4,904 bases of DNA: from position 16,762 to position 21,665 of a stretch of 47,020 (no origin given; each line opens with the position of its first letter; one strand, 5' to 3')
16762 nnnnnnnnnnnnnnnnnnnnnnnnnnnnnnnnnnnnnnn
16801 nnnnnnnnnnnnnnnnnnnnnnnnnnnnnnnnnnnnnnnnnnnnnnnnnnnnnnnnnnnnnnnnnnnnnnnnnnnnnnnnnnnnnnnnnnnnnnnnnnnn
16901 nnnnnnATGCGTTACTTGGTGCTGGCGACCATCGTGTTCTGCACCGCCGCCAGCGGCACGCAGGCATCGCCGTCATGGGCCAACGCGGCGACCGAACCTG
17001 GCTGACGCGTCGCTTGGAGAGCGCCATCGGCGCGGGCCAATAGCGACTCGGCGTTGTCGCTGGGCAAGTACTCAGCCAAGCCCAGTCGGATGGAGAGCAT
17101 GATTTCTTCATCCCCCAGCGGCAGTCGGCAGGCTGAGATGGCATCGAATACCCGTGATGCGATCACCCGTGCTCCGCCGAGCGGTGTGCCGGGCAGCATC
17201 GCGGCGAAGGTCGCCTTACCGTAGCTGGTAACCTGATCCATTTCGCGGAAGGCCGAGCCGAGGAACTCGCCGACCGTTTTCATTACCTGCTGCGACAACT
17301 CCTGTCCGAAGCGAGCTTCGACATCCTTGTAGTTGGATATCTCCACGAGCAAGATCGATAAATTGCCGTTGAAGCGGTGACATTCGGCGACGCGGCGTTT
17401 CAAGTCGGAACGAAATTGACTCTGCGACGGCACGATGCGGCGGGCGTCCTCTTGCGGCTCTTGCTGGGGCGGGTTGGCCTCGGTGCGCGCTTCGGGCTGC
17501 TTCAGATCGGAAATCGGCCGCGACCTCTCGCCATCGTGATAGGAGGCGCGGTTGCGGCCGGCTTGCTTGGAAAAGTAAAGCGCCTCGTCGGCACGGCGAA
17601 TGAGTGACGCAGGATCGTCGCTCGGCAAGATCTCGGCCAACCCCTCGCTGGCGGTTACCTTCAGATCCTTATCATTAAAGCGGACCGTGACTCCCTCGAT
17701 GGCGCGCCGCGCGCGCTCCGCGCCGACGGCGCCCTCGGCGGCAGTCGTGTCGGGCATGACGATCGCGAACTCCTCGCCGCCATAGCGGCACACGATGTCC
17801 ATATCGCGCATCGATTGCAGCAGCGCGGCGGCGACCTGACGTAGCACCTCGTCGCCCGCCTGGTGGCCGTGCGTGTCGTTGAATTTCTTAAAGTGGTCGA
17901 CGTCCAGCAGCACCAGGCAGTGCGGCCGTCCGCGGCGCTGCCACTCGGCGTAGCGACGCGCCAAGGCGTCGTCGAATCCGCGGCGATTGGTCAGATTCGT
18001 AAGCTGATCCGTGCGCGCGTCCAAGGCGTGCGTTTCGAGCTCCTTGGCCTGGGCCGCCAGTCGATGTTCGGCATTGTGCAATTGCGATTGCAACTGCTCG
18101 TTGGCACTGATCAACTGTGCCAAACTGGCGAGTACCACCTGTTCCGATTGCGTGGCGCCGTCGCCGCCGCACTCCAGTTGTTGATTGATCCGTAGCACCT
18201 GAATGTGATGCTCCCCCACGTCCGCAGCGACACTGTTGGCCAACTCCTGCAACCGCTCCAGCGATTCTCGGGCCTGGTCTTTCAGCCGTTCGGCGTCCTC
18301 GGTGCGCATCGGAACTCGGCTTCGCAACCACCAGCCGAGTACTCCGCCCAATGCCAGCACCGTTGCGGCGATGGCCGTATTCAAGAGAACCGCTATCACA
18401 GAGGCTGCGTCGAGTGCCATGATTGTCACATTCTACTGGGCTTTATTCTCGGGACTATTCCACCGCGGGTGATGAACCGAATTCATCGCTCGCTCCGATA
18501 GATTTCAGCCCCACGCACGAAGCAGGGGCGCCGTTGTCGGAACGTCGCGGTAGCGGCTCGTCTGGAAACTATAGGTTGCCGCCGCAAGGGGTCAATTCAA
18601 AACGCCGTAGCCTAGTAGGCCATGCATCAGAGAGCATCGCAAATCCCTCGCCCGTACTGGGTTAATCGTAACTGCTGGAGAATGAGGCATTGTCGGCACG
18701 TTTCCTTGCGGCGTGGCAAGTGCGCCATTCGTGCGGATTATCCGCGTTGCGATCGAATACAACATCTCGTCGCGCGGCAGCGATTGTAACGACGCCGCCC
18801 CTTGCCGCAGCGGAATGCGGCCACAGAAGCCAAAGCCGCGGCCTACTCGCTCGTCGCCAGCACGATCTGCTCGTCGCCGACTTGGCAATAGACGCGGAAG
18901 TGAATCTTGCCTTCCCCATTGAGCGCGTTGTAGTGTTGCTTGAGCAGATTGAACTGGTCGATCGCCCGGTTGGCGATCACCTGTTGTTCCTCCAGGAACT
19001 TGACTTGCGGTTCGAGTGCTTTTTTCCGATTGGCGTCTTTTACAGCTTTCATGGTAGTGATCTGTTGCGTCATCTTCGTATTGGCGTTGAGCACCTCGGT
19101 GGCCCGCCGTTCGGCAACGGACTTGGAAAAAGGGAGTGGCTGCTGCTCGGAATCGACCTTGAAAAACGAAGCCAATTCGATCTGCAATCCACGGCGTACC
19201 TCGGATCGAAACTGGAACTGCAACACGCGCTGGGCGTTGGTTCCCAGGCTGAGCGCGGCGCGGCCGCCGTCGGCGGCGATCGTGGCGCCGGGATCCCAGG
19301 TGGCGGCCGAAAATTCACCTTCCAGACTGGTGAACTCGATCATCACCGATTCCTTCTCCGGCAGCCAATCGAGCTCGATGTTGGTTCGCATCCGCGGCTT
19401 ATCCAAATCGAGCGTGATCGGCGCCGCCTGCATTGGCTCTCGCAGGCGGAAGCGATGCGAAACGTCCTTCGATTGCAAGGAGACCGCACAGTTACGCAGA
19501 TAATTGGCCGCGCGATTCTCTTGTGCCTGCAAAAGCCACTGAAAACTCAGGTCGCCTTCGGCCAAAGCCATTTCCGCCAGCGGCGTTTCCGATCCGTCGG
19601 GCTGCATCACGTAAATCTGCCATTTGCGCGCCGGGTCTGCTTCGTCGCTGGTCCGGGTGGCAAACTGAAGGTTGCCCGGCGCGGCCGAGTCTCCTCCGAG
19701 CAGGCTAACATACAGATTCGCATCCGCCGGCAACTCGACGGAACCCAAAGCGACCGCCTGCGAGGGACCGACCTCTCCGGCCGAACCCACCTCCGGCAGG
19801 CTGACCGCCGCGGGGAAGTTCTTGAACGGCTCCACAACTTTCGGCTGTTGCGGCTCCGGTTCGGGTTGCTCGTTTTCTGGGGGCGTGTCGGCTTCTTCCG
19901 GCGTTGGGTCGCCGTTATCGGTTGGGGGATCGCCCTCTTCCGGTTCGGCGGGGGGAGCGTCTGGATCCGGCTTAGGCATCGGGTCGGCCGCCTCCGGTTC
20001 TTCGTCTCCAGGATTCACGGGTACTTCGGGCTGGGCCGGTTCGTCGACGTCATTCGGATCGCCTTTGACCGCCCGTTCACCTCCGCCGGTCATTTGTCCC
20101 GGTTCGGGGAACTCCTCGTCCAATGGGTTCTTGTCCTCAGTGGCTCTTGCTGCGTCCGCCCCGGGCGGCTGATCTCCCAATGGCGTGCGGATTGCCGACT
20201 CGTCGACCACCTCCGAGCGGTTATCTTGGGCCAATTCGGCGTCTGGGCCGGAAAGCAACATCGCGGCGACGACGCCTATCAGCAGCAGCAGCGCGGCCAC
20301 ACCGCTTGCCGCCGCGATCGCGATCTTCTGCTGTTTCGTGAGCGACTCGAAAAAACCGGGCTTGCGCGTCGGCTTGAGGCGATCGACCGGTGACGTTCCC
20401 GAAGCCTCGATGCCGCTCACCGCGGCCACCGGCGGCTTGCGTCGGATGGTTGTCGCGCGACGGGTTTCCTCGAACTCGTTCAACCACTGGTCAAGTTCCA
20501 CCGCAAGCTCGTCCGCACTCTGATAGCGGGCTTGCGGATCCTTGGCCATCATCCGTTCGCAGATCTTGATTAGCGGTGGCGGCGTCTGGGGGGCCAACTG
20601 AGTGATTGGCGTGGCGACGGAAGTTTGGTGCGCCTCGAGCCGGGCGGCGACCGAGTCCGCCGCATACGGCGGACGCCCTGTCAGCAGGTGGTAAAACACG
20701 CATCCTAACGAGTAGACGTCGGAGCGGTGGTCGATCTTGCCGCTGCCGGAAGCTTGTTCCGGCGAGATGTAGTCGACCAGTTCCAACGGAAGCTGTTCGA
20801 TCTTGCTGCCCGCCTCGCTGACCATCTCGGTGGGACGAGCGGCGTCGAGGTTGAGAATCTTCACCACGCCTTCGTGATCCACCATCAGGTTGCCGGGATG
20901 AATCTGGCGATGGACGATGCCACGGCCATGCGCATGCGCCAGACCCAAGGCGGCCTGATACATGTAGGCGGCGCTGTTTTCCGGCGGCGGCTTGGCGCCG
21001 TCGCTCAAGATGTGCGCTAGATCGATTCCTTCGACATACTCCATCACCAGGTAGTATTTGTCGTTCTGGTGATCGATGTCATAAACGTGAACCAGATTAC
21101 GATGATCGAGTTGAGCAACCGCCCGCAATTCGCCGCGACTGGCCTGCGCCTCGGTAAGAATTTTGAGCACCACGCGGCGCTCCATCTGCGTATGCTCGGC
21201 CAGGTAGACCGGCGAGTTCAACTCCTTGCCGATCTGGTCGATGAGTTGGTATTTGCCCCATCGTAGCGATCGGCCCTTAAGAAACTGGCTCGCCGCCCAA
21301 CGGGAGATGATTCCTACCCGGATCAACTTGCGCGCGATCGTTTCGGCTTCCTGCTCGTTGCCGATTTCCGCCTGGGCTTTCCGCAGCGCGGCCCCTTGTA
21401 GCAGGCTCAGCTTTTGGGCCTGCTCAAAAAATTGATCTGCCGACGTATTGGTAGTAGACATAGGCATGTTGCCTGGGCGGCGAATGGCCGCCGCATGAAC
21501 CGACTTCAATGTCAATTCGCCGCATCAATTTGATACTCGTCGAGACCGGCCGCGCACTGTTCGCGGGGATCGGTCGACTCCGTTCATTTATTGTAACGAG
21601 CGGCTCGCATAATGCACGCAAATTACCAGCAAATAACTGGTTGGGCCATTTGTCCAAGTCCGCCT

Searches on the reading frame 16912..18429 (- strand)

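Call 38: search_protein_families(library=pfam, proteins=[window:16912-18429:-], max_evalue=0.00001)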
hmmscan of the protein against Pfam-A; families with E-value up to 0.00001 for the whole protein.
window:16912-18429:- (505 aa): 1 family
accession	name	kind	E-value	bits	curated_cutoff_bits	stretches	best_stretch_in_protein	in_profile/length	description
PF00990.26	GGDEF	-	5.9e-66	221.6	23.8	2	139-294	2-161/161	Diguanylate cyclase, GGDEF domain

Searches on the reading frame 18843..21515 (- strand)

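Call 38: search_protein_families(library=pfam, proteins=[window:18843-21515:-], max_evalue=0.00001)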
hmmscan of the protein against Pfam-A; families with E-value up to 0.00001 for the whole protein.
window:18843-21515:- (890 aa): 2 families
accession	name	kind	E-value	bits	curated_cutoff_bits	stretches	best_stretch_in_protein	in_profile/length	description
PF00069.31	Pkinase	-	3.4e-38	132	31.7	1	89-333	1-254/263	Protein kinase domain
PF07714.23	PK_Tyr_Ser-Thr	-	1.9e-25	90.1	23.1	1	93-331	5-249/258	Protein tyrosine and serine/threonine kinase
